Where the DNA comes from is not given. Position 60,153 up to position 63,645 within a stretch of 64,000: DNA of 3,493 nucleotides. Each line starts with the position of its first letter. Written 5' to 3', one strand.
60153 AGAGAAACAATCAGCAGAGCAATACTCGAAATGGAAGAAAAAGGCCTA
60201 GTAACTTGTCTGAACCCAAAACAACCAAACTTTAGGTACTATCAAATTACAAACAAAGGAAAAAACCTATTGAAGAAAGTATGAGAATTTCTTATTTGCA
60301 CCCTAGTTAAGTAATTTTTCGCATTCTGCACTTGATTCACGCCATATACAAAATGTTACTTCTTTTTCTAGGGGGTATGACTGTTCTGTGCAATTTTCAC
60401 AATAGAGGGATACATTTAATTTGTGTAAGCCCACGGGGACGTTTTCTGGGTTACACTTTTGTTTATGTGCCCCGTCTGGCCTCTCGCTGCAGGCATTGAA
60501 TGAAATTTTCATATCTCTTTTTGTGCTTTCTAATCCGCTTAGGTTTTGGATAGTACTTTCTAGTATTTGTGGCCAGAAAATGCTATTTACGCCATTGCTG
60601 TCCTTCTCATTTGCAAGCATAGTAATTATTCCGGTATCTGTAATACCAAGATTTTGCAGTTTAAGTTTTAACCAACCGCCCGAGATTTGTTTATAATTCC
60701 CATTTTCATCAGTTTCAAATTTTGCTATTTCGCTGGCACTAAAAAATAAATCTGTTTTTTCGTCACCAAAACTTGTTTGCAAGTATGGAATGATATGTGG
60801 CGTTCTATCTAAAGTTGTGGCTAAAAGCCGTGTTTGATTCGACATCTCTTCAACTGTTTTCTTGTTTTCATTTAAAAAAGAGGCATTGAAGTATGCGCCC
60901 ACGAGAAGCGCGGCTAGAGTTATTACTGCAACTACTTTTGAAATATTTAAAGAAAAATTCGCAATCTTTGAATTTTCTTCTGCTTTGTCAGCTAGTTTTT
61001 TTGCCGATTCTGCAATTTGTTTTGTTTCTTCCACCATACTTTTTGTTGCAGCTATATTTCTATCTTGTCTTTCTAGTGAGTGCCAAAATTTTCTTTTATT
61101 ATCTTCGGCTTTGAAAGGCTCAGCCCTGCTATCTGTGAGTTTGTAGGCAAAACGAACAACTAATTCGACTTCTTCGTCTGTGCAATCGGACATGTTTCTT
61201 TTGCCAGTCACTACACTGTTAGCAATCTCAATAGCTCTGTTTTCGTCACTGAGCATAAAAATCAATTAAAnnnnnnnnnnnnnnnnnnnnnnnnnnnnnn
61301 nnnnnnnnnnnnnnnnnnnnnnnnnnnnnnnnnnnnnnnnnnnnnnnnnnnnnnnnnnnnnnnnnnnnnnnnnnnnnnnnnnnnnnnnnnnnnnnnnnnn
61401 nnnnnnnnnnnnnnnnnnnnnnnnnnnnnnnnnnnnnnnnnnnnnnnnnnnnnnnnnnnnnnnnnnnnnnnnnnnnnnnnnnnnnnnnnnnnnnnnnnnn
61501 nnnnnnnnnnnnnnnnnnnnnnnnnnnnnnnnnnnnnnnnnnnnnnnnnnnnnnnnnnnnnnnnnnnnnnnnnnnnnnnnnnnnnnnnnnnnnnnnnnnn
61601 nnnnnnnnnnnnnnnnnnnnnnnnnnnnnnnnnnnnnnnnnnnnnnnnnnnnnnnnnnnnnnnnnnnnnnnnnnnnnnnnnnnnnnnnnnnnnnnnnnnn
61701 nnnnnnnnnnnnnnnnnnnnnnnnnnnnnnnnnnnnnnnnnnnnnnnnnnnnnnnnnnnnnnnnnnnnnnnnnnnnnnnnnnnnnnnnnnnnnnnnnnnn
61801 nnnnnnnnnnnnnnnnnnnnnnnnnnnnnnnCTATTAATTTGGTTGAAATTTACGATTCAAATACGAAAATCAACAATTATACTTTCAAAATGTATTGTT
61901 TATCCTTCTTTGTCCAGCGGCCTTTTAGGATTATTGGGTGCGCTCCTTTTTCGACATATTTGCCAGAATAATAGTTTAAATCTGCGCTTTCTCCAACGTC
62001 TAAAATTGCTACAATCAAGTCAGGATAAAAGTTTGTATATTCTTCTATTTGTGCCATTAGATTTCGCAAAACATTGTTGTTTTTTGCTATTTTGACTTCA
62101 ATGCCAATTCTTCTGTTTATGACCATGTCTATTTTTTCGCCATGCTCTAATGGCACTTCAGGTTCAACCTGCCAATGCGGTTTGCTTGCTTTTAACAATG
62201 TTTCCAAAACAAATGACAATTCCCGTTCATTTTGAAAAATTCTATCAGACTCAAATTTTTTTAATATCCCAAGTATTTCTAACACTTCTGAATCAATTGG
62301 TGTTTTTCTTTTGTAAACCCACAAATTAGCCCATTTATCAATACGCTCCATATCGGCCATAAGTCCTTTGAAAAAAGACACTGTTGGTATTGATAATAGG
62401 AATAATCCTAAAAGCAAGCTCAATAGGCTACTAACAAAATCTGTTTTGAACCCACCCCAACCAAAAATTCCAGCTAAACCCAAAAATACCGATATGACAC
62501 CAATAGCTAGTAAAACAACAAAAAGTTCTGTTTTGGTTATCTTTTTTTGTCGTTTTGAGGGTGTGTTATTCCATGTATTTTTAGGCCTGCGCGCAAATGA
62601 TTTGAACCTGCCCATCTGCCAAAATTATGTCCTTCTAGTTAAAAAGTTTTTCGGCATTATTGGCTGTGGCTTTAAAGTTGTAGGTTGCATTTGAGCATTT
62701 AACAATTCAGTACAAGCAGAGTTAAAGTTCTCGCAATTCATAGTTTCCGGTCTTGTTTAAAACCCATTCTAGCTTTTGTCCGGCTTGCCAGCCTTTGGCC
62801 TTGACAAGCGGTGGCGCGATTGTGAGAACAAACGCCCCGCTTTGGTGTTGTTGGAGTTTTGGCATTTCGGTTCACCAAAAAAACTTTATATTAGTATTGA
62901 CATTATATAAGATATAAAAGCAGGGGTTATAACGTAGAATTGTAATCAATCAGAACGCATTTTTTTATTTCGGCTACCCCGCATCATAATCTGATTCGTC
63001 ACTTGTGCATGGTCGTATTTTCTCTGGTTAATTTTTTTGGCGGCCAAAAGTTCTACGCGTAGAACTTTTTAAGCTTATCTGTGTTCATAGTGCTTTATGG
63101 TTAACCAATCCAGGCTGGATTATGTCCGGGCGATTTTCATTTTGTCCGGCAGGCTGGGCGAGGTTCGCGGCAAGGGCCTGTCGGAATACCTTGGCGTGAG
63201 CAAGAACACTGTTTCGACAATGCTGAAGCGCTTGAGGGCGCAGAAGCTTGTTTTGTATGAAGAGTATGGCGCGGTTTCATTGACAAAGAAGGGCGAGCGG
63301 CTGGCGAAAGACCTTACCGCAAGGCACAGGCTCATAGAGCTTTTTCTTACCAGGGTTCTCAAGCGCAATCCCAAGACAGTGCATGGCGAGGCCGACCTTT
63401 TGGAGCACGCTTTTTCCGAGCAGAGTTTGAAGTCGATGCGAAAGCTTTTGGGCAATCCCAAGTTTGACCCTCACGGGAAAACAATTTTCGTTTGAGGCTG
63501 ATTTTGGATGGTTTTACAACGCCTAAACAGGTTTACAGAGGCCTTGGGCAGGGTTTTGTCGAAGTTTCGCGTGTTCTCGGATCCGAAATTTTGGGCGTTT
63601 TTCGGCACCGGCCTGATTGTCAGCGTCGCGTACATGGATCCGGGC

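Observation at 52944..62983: Integrated element of about 10 kb at tRNA-Leu(GAG) with an 11-bp att-like direct repeat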

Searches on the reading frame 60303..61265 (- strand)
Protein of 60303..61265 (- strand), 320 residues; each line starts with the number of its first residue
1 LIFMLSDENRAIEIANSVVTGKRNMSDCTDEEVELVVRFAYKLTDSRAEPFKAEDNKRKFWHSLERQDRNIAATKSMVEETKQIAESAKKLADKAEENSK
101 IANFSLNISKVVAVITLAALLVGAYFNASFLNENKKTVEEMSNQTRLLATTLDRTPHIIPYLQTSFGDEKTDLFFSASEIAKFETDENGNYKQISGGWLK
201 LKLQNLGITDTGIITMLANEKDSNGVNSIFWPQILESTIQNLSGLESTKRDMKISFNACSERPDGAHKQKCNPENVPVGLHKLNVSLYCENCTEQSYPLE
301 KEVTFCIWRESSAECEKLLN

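Call 10: search_protein_families(library=pfam, max_evalue=0.01, proteins=[window:60303-61265:-])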
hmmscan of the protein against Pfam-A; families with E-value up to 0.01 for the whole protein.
window:60303-61265:- (320 aa): 0 families

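Call 12: search_protein_families(library=phrogs, max_evalue=0.01, proteins=[window:60303-61265:-])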
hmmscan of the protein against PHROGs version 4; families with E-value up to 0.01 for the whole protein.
window:60303-61265:- (320 aa): 0 families

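Call 37: search_protein_families(library=padloc, max_evalue=0.01, proteins=[window:60303-61265:-])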
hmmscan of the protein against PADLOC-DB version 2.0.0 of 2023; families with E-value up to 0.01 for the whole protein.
window:60303-61265:- (320 aa): 0 families

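Call 38: search_protein_families(library=ncbifam, max_evalue=0.01, proteins=[window:60303-61265:-])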
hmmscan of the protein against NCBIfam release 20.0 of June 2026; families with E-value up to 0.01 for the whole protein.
window:60303-61265:- (320 aa): 0 families

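Call 73: search_protein_representatives(protein=window:60303-61265:-)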
Query: 320 residues. Proteins with E-value up to 0.001 (for the whole library): 10; up to 1e-10: 1; up to 1e-30: 1. The best 10 are listed.
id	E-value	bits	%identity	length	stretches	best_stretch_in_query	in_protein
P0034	2.2e-206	700.2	100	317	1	4-320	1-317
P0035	3.6e-07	46.3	24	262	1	106-318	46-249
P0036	7.1e-07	45.3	32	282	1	94-318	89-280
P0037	1.8e-06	44.0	29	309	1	82-317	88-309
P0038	2.1e-06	43.7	26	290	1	87-318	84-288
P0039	1.8e-04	37.4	31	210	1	89-293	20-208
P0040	2.4e-04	37.0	27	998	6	201-253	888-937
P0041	2.7e-04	36.8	26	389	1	55-316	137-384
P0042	3.1e-04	36.6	26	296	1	134-315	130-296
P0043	7.1e-04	35.5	34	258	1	257-320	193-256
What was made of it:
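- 60303..61265 (-): 320-aa protein with one central transmembrane helix and a Cys-containing C-terminal domain. Only 9 weak hits, E 4e-7 or worse, among 1.84 billion representatives (call 73).
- Tried and rejected: 60303-61265 has only marginal homologues (call 73).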

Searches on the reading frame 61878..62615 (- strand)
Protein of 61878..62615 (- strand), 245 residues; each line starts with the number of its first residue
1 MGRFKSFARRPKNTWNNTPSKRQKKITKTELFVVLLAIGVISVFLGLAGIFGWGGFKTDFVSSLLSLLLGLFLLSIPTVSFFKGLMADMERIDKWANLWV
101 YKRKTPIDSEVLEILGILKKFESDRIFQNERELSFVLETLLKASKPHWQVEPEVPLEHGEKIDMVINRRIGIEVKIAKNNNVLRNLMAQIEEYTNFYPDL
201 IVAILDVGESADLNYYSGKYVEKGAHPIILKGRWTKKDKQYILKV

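Call 10: search_protein_families(library=pfam, max_evalue=0.01, proteins=[window:61878-62615:-])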
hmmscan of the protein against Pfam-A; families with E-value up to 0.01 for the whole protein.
window:61878-62615:- (245 aa): 0 families

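Call 12: search_protein_families(library=phrogs, max_evalue=0.01, proteins=[window:61878-62615:-])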
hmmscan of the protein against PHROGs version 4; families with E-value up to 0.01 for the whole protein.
window:61878-62615:- (245 aa): 2 families
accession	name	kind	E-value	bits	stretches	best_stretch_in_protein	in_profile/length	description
phrog_28707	-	DNA, RNA and nucleotide metabolism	2.3e-13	50.9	1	109-231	98-219/244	nuclease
phrog_5928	-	unknown function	2.8e-07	31.5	1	126-199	21-88/124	-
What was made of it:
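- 61878..62615 (-): 245-aa protein with an N-terminal membrane anchor and a C-terminal PD-(D/E)xK-type nuclease domain. PHROG 28707 'nuclease', E 2e-13 (call 12).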

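Call 34: find_encoding_contigs(protein=window:61878-62615:-, flank=10000, max_places=10)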
Protein window:61878-62615:- (245 aa): 1 contig read that carries it; 1 place shown.
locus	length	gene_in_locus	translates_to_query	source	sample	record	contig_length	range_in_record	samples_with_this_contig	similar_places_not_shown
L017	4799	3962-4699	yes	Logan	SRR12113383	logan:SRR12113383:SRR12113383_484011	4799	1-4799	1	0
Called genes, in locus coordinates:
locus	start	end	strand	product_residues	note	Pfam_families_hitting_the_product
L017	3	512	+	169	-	?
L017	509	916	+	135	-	PF01592:NifU_N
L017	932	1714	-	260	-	-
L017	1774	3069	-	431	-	PF01566:Nramp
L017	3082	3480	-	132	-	PF01325:Fe_dep_repress, PF02742:Fe_dep_repr_C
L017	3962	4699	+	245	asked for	-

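Call 37: search_protein_families(library=padloc, max_evalue=0.01, proteins=[window:61878-62615:-])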
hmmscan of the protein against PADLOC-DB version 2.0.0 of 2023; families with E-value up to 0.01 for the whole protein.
window:61878-62615:- (245 aa): 0 families

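Call 38: search_protein_families(library=ncbifam, max_evalue=0.01, proteins=[window:61878-62615:-])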
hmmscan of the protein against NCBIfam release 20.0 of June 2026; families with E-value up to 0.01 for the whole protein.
window:61878-62615:- (245 aa): 0 families

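Call 99: find_related_loci(query=window:61878-62615:-, collection=viral_contigs, flank=8000)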
Query window:61878-62615:- (245 aa) in viral_contigs; peptide patterns used: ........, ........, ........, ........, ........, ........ (x = any residue, [..] = any of these).
2 stretches matched a pattern, but none encodes a relative of the query by tblastn (E <= 1e-3).

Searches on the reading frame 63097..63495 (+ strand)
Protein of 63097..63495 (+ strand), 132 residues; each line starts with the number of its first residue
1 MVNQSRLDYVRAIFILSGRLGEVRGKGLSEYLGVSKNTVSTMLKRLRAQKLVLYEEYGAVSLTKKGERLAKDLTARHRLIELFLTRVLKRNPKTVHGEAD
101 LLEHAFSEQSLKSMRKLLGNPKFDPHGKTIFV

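Call 10: search_protein_families(library=pfam, max_evalue=0.01, proteins=[window:63097-63495:+])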
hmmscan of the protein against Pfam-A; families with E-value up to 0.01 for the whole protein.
window:63097-63495:+ (132 aa): 10 families
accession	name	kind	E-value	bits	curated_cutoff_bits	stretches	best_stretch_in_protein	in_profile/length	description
PF02742.21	Fe_dep_repr_C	-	1.4e-22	79.9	27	1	63-131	1-69/70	Iron dependent repressor, metal binding and dimerisation domain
PF01325.25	Fe_dep_repress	-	6.8e-11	42.6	26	1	8-60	8-60/60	Iron dependent repressor, N-terminal DNA binding domain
PF12802.13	MarR_2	-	9.4e-06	26.1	27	1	10-52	8-50/61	MarR family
PF13545.12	HTH_Crp_2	-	0.0003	21.1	27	1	28-53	28-53/70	Crp-like helix-turn-helix domain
PF01022.26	HTH_5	-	0.0017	18.6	22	1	22-52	15-45/47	Bacterial regulatory protein, arsR family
PF03965.22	Penicillinase_R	-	0.0021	18.8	22.6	1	22-59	22-58/115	Penicillinase repressor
PF13463.12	HTH_27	-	0.0043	17.7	22.2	0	12-66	8-68/68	Winged helix DNA-binding domain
PF25213.1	HVO_A0261_N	-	0.0045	17.3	35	1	26-75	28-76/86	HVO_A0261 N-terminal domain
PF21715.3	CggR_N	-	0.0053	16.9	30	1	27-74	22-68/71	CggR N-terminal DNA binding domain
PF08279.18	HTH_11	-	0.0058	16.9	25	0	22-49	15-42/55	HTH domain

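Call 33: find_encoding_contigs(protein=window:63097-63495:+, flank=10000, max_places=10)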
Protein window:63097-63495:+ (132 aa): 3 contigs read that carry it; 3 places shown.
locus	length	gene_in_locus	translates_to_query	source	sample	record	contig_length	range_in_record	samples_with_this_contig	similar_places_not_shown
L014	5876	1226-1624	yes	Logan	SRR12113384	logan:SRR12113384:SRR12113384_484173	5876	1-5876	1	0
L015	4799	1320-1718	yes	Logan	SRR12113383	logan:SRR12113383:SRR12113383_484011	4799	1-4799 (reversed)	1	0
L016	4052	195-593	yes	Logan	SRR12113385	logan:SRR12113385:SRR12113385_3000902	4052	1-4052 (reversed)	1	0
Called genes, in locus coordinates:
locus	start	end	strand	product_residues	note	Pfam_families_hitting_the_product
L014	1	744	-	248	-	?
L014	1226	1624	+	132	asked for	PF01325:Fe_dep_repress, PF02742:Fe_dep_repr_C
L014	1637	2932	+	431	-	PF01566:Nramp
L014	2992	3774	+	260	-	-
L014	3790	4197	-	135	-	PF01592:NifU_N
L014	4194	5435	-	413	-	PF00266:Aminotran_5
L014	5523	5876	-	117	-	?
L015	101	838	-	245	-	-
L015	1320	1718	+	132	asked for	PF01325:Fe_dep_repress, PF02742:Fe_dep_repr_C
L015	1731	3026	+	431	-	PF01566:Nramp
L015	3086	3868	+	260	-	-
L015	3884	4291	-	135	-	PF01592:NifU_N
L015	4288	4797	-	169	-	?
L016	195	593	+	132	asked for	PF01325:Fe_dep_repress, PF02742:Fe_dep_repr_C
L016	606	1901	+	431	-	PF01566:Nramp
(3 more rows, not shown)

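Call 39: find_homologous_proteins(query=window:63097-63495:+, max_evalue=1e-20)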
Query window:63097-63495:+ (132 aa): 20 proteins with E <= 1e-20 among 73 candidates.
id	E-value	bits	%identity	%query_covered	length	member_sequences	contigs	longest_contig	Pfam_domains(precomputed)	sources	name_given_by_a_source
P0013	5.4e-78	277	100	100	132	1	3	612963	PF02742.22,PF01325.26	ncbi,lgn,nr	ncbi:MAG: metal-dependent transcriptional regulator [Candidatus Diapherotrites archaeon]|nr:metal-de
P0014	6.6e-45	170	66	99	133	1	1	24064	PF01022.27,PF02742.22,PF01325.26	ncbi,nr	ncbi:metal-dependent transcriptional regulator [Candidatus Micrarchaeota archaeon]|nr:metal-dependen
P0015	8.0e-45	170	65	98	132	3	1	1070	PF12802.14,PF02742.22,PF13545.13,PF01325.26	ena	-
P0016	1.6e-44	169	63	100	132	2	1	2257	PF12802.14,PF02742.22,PF01325.26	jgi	jgi:DtxR family Mn-dependent transcriptional regulator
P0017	1.7e-44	169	62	98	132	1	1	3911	PF02742.22,PF01325.26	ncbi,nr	ncbi:MAG TPA: metal-dependent transcriptional regulator [Candidatus Micrarchaeota archaeon]|nr:metal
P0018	6.2e-44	167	62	99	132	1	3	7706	PF02742.22,PF01325.26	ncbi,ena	-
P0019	9.8e-44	166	62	99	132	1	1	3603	PF02742.22,PF01325.26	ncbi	-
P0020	1.9e-42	162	58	100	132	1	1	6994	PF01022.27,PF09339.17,PF12802.14,PF02742.22,PF13545.13,PF01325.26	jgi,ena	-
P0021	1.6e-39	153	57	100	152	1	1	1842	PF02742.22,PF01325.26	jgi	jgi:DtxR family transcriptional regulator, Mn-dependent transcriptional regulator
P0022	1.1e-38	150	57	100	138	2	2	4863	PF02742.22,PF13545.13,PF01325.26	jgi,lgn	-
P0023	5.2e-38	148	58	100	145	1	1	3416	PF02742.22,PF01325.26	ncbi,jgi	ncbi:MAG: metal-dependent transcriptional regulator [Candidatus Micrarchaeia archaeon]|jgi:DtxR fami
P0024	2.6e-36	142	56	98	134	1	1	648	PF02742.22,PF13545.13,PF01325.26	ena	-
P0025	4.1e-34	135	51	98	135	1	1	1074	PF01047.29,PF12802.14,PF02742.22,PF01325.26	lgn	-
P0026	3.5e-29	119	51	93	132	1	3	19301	PF01047.29,PF09339.17,PF12802.14,PF02742.22,PF01325.26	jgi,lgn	-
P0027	3.0e-27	113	50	93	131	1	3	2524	PF02742.22,PF01325.26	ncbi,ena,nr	ncbi:MAG TPA: metal-dependent transcriptional regulator [Candidatus Norongarragalinales archaeon]|nr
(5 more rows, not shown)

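Call 40: find_encoding_contigs(protein=P0014, flank=10000, max_places=2)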
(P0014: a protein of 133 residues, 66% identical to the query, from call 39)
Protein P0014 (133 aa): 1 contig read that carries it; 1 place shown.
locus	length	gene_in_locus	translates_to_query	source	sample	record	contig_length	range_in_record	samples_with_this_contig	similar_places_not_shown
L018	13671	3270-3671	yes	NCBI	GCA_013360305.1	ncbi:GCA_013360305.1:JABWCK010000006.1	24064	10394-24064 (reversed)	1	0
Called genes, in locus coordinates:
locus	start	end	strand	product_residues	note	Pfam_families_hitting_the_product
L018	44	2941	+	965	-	-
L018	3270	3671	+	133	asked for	PF01325:Fe_dep_repress, PF01022:HTH_5 (weak), PF02742:Fe_dep_repr_C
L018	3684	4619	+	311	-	PF01297:ZnuA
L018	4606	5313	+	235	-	PF02463:SMC_N, PF00005:ABC_tran, PF13304:AAA_21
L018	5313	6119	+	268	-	PF00950:ABC-3, PF01032:FecCD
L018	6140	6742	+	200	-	PF01135:PCMT, PF08704:GCD14, PF13847:Methyltransf_31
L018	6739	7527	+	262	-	-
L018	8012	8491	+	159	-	-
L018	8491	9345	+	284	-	PF02424:ApbE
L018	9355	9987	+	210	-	-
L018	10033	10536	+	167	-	PF00050:Kazal_1 (weak), PF07648:Kazal_2 (weak), PF00173:Cyt-b5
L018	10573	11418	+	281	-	-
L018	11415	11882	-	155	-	PF01625:PMSR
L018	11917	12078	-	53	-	-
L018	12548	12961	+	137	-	-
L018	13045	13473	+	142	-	-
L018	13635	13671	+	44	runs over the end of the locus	PF03604:Zn_ribbon_RPAB4 (weak)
